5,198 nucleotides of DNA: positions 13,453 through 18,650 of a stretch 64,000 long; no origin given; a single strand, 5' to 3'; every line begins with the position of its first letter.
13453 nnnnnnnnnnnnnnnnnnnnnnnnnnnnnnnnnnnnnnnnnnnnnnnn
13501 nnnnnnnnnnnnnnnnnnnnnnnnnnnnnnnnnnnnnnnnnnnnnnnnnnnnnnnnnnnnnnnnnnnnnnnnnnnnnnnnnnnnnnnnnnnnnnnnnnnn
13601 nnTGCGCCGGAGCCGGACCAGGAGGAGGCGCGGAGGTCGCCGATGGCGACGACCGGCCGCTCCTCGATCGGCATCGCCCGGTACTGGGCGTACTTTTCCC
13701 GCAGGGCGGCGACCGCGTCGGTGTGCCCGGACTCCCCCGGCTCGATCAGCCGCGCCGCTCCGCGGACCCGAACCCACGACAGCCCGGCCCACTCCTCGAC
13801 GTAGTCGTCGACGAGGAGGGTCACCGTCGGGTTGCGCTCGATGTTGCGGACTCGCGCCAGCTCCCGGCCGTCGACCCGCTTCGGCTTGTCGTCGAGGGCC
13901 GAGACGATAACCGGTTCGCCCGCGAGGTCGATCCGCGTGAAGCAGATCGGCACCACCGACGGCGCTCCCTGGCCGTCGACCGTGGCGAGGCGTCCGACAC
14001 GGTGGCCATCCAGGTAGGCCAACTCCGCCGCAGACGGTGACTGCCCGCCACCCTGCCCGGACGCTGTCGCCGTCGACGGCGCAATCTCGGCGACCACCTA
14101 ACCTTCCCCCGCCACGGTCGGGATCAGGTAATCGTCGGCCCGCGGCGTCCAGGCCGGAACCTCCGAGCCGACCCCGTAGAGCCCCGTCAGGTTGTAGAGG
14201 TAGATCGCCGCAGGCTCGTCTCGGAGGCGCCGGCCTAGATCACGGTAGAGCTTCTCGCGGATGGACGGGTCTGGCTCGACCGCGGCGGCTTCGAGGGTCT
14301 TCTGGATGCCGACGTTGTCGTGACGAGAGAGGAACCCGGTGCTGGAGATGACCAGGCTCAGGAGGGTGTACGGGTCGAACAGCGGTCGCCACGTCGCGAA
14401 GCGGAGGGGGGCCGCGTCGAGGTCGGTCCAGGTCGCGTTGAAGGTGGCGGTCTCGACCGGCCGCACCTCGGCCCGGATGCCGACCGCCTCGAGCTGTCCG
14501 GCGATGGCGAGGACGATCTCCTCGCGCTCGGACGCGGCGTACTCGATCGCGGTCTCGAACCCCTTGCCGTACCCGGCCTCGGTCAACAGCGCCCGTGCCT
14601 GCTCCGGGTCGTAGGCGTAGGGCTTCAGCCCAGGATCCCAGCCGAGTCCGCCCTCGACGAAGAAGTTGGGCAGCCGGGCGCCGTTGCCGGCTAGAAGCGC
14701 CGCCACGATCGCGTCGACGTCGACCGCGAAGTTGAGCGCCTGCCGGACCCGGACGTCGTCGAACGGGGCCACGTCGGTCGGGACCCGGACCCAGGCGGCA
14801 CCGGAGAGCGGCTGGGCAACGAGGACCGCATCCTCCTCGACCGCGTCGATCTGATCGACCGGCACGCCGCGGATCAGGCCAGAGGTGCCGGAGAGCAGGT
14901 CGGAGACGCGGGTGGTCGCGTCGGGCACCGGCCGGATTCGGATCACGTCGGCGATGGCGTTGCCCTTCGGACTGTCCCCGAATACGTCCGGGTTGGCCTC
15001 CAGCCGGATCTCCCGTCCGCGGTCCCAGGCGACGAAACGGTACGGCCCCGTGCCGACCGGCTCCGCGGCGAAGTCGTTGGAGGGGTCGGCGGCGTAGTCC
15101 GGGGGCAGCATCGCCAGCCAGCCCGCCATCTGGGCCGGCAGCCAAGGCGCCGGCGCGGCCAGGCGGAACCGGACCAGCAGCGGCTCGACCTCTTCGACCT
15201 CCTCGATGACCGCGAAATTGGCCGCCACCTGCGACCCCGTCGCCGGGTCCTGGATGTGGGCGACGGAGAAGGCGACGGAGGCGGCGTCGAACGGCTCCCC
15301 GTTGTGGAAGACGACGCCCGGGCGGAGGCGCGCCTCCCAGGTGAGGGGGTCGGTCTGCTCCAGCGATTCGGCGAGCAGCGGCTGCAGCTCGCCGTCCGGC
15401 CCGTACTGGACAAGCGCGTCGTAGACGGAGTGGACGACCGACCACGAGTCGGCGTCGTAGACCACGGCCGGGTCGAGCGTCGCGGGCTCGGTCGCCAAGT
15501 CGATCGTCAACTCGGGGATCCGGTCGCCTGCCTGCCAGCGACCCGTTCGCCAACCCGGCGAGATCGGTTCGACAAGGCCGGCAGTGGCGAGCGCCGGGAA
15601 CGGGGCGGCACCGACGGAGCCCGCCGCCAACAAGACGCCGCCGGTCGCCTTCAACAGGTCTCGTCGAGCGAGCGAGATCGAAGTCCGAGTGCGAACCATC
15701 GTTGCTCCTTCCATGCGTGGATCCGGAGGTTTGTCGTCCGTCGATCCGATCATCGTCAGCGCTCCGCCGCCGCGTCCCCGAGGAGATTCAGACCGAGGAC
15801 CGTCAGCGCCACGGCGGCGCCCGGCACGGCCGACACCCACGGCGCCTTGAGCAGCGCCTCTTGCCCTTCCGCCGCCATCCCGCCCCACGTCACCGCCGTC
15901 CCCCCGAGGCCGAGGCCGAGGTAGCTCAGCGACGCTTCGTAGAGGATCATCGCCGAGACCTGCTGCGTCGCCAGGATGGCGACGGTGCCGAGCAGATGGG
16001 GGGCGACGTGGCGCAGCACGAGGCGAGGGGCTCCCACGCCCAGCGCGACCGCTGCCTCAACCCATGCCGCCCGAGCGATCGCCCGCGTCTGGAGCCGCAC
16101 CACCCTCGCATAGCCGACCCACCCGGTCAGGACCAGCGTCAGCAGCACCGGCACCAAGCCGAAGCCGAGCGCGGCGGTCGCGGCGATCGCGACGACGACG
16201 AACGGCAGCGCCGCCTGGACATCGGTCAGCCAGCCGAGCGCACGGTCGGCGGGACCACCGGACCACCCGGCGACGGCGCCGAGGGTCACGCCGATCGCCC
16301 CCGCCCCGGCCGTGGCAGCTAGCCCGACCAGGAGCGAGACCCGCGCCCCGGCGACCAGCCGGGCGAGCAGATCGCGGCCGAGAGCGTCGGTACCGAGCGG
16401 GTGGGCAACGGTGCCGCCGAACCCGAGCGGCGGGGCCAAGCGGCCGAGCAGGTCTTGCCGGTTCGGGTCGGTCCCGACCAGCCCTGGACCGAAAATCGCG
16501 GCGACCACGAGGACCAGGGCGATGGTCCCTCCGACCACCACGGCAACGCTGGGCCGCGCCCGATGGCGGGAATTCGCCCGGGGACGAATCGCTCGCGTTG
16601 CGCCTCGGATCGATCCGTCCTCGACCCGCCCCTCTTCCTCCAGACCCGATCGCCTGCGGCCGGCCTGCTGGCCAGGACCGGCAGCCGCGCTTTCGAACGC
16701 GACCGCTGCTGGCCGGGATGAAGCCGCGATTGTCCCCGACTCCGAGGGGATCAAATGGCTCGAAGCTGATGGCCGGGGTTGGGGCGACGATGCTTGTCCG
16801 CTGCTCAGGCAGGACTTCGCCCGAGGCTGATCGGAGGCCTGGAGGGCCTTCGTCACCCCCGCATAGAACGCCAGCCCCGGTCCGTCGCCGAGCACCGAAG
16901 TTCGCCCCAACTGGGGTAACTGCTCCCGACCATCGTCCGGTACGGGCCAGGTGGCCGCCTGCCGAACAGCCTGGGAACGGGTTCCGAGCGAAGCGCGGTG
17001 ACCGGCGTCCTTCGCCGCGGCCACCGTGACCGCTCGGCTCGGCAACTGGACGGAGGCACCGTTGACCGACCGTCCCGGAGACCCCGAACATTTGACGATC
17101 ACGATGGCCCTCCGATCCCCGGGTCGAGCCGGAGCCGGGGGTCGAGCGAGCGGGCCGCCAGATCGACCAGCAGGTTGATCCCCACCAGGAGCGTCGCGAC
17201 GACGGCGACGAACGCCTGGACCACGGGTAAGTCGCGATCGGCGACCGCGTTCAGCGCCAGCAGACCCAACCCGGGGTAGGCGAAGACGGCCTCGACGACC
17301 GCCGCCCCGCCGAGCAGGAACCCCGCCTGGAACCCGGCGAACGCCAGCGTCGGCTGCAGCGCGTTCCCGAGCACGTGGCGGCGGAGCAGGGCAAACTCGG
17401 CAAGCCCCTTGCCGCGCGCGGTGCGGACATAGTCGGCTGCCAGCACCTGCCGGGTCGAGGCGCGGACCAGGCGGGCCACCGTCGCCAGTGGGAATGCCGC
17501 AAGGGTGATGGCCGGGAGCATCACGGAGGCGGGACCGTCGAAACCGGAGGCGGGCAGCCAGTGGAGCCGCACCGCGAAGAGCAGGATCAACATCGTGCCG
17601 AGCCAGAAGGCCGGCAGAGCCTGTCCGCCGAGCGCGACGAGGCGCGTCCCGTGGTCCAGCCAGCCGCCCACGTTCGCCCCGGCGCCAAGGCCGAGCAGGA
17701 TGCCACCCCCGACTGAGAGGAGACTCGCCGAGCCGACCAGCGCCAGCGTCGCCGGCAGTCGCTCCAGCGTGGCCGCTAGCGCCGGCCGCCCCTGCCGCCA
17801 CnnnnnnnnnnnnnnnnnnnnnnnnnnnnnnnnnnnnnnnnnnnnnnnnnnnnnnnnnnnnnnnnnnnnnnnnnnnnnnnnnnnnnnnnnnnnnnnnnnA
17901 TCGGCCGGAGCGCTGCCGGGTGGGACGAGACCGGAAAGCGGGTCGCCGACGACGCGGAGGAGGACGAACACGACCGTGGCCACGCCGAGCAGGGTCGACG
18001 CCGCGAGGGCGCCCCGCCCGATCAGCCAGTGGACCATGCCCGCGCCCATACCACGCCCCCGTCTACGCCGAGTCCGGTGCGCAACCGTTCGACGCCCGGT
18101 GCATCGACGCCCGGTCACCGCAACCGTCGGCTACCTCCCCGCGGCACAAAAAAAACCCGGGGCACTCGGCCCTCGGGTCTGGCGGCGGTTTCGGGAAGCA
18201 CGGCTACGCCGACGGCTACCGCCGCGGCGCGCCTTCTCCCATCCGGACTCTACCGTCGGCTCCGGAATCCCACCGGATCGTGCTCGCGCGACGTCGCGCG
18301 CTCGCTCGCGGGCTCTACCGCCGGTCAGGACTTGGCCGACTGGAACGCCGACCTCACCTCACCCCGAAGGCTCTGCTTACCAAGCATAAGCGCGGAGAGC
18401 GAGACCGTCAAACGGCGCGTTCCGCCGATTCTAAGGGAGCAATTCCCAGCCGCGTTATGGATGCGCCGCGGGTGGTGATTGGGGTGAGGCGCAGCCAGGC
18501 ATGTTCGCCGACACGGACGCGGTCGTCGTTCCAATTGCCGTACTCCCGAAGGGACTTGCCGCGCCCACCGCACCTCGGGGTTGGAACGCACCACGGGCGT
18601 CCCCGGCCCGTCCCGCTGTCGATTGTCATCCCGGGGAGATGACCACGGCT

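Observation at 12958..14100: PPOX-class (F420-type) domain fused to an FbiB-C-terminal-like nitroreductase, translationally coupled to the SBP gene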

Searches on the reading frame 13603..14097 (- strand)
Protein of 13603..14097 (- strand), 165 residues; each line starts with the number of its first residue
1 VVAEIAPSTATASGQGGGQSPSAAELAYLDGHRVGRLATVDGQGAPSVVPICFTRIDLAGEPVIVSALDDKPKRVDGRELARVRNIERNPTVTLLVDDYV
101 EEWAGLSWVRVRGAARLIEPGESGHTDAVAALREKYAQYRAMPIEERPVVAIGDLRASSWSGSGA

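Call 36: search_dna_similar(query=window:13603-14097:-, collection=plasmids, mode=protein, max_rows=25, max_evalue=0.000001)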
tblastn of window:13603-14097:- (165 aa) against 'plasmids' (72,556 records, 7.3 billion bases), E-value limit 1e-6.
Records with a match: 12; places in all: 12; records where one place covers at least 80% of the query: 4.
Best place of each record, by identity: <60% 12.
By first word of the organism name: Streptomyces 7; Haladaptatus 2; Thermomicrobium 1; Embleya 1; Nonomuraea 1.
By predicted mobility (MOB-suite, as given by PLSDB): non-mobilizable 11; mobilizable 1.
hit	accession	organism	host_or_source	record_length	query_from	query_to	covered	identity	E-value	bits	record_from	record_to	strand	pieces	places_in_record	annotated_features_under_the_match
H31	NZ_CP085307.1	Haladaptatus pallidirubidus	cell culture,saline soil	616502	28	160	81%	44.4%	6e-31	124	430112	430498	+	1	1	TIGR03668 family PPOX class F420-dependent oxidoreductase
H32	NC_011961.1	Thermomicrobium roseum DSM 5159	-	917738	27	160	81%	42.5%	6e-24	103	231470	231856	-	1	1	TIGR03668 family PPOX class F420-dependent oxidoreductase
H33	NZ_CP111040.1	Haladaptatus caseinilyticus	cell culture,sediment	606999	28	160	81%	41.4%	4e-28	115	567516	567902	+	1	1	TIGR03668 family PPOX class F420-dependent oxidoreductase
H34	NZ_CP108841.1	Streptomyces chartreusis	-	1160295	33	160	78%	42.5%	4e-16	82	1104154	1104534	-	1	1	none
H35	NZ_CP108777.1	Embleya sp. NBC_00896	-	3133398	33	161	78%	41.9%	2e-16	82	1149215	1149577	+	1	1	none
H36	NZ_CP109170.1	Streptomyces sp. NBC_01724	-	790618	34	162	78%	41.1%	1e-16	83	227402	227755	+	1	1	TIGR03668 family PPOX class F420-dependent oxidoreductase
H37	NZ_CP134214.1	Streptomyces janthinus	microorganism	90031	34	162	78%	40.3%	6e-15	78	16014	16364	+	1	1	TIGR03668 family PPOX class F420-dependent oxidoreductase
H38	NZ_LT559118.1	Nonomuraea gerenzanensis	-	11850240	34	165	80%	38.5%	2e-15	79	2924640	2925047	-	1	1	none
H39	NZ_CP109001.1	Streptomyces sp. NBC_00704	-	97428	29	139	67%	40.5%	8e-12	69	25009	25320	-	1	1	TIGR03668 family PPOX class F420-dependent oxidoreductase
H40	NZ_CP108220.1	Streptomyces coelicoflavus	-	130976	29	139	67%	34.8%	1e-8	60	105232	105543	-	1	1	pyridoxamine 5'-phosphate oxidase family protein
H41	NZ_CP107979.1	Streptomyces coelicoflavus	-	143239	36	139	63%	36.2%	1e-7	57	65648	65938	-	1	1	pyridoxamine 5'-phosphate oxidase family protein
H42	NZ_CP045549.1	Streptomyces sp. SYP-A7193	cell culture,soil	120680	36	139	63%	35.2%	2e-7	57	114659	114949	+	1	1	pyridoxamine 5'-phosphate oxidase family protein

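Call 37: get_annotated_region(hit=H32, flank=6000)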
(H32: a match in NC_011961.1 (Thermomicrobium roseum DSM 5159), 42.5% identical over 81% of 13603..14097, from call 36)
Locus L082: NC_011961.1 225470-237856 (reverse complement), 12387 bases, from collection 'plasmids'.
description: Thermomicrobium roseum DSM 5159 plasmid unnamed, complete sequence
organism: Thermomicrobium roseum DSM 5159 (NCBI taxid 309801)
taxonomy: Bacteria; Thermomicrobiota; Thermomicrobia; Thermomicrobiales; Thermomicrobiaceae; Thermomicrobium; Thermomicrobium roseum; Thermomicrobium roseum DSM 5159
host: -; source: -; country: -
typing (MOB-suite, as given by PLSDB): non-mobilizable
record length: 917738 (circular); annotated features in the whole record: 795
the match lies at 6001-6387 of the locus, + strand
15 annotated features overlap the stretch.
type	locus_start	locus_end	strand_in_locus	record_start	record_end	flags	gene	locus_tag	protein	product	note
CDS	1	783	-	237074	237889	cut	-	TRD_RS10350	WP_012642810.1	ABC transporter permease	-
CDS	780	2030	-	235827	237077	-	-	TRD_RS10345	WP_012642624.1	ABC transporter substrate-binding protein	-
CDS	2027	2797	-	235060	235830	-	-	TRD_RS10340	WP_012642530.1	ATP-binding cassette domain-containing protein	-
CDS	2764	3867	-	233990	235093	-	-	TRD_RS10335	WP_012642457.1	acyl-CoA/acyl-ACP dehydrogenase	-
CDS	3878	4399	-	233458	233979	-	-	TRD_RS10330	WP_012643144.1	DUF4242 domain-containing protein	-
CDS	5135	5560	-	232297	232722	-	-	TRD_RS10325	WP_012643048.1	cupin domain-containing protein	-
CDS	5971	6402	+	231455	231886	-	-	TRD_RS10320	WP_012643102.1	TIGR03668 family PPOX class F420-dependent oxidoreductase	GO:0008150 - biological_process [Evidence IEA]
CDS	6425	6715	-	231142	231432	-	-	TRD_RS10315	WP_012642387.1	hypothetical protein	-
CDS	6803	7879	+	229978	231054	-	-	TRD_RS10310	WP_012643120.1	metallophosphoesterase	-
CDS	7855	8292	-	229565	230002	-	-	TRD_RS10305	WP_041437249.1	nucleotidyltransferase domain-containing protein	-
CDS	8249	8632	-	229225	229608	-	-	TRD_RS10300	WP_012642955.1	HEPN domain-containing protein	-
CDS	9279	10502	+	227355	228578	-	-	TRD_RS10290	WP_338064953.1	Nramp family divalent metal transporter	GO:0055085 - transmembrane transport [Evidence IEA]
CDS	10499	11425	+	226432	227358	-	-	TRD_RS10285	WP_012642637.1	universal stress protein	-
CDS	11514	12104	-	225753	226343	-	-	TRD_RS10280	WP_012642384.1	Uma2 family endonuclease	-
CDS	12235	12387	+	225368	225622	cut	-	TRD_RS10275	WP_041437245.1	hypothetical protein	-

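Call 38: get_annotated_region(hit=H31, flank=6000)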
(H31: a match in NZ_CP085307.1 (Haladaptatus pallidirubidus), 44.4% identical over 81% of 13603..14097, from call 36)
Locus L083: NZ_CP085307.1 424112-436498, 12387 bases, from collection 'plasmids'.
description: Haladaptatus pallidirubidus strain YIM 93656 plasmid unnamed6, complete sequence
organism: Haladaptatus pallidirubidus (NCBI taxid 1008152)
taxonomy: Archaea; Euryarchaeota; Halobacteria; Halobacteriales; Haladaptataceae; Haladaptatus; Haladaptatus pallidirubidus
host: -; source: cell culture,saline soil; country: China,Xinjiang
typing (MOB-suite, as given by PLSDB): non-mobilizable
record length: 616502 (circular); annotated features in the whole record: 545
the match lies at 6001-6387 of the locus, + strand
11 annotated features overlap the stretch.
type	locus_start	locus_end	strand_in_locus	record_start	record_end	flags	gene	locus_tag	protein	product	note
CDS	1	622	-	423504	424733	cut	-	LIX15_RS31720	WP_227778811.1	transposase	-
CDS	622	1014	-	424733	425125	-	tnpA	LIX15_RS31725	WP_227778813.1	IS200/IS605 family transposase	-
CDS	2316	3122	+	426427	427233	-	-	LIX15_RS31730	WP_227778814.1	DUF5821 family protein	-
CDS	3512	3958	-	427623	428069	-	-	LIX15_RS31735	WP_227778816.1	universal stress protein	-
CDS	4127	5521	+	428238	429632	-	-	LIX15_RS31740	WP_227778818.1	gluconate:H+ symporter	GO:0015718 - monocarboxylic acid transport [Evidence IEA]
CDS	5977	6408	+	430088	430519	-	-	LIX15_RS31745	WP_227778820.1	TIGR03668 family PPOX class F420-dependent oxidoreductase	GO:0008150 - biological_process [Evidence IEA]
CDS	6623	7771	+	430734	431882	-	-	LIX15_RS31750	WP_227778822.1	M20 family metallopeptidase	-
CDS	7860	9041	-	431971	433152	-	-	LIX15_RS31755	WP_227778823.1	pyridoxal phosphate-dependent aminotransferase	GO:0009058 - biosynthetic process [Evidence IEA]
CDS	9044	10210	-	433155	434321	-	-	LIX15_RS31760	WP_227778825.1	dipeptide epimerase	-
CDS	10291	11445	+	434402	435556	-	-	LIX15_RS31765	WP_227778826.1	hypothetical protein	-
CDS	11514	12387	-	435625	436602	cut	-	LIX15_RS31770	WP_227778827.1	LLM class flavin-dependent oxidoreductase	-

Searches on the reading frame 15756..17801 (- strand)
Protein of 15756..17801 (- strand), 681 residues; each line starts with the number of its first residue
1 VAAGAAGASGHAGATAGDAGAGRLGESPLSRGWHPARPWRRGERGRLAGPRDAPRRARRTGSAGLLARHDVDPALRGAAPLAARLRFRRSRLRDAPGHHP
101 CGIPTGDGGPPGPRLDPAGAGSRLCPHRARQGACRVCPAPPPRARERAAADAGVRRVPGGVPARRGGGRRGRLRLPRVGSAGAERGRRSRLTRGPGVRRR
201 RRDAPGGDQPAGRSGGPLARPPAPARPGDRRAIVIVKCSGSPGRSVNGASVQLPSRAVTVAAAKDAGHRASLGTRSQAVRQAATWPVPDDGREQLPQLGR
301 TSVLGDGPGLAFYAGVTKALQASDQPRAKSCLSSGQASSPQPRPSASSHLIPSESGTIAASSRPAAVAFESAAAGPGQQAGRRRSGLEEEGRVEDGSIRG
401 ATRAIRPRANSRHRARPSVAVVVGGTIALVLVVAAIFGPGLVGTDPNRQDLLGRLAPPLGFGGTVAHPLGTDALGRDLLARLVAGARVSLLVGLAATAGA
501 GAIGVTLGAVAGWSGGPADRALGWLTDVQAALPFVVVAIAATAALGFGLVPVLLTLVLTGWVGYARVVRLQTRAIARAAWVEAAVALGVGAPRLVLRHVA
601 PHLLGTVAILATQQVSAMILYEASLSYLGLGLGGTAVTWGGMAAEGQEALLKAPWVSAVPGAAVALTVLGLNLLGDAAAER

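Call 7: search_protein_families(library=pfam, proteins=[window:15756-17801:-], max_evalue=0.001)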
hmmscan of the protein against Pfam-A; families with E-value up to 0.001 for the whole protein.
window:15756-17801:- (681 aa): 2 families
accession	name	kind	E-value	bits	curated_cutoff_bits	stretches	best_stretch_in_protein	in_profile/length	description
PF00528.27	BPD_transp_1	-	1.1e-20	74.6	26.4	1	504-679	1-175/184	Binding-protein-dependent transport system inner membrane component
PF12911.12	OppC_N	-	6e-05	23.3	23.9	1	420-458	15-53/53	N-terminal TM domain of oligopeptide transport permease C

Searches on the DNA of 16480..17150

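Call 51: search_rna_families(source=window, start=16480, end=17150, threshold=evalue, max_evalue=1)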
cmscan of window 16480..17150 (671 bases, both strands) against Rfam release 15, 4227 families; matches with E-value up to 1: 1.
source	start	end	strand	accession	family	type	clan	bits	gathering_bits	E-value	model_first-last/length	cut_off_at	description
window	16666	16726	+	RF00223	IRES_Bip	Cis-reg; IRES;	-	13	40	0.11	1-263/263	no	bip internal ribosome entry site (IRES)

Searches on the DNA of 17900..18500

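Call 31: search_rna_families(source=window, start=17900, end=18500, threshold=gathering, show_alignments=1)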
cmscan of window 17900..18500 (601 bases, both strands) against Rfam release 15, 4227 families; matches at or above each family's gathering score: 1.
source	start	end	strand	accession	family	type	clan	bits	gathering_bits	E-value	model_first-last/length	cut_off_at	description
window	18227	18375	-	RF00050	FMN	Cis-reg; riboswitch;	-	84.6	66.2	7.9e-20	1-138/138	no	FMN riboswitch aptamer (RFN element)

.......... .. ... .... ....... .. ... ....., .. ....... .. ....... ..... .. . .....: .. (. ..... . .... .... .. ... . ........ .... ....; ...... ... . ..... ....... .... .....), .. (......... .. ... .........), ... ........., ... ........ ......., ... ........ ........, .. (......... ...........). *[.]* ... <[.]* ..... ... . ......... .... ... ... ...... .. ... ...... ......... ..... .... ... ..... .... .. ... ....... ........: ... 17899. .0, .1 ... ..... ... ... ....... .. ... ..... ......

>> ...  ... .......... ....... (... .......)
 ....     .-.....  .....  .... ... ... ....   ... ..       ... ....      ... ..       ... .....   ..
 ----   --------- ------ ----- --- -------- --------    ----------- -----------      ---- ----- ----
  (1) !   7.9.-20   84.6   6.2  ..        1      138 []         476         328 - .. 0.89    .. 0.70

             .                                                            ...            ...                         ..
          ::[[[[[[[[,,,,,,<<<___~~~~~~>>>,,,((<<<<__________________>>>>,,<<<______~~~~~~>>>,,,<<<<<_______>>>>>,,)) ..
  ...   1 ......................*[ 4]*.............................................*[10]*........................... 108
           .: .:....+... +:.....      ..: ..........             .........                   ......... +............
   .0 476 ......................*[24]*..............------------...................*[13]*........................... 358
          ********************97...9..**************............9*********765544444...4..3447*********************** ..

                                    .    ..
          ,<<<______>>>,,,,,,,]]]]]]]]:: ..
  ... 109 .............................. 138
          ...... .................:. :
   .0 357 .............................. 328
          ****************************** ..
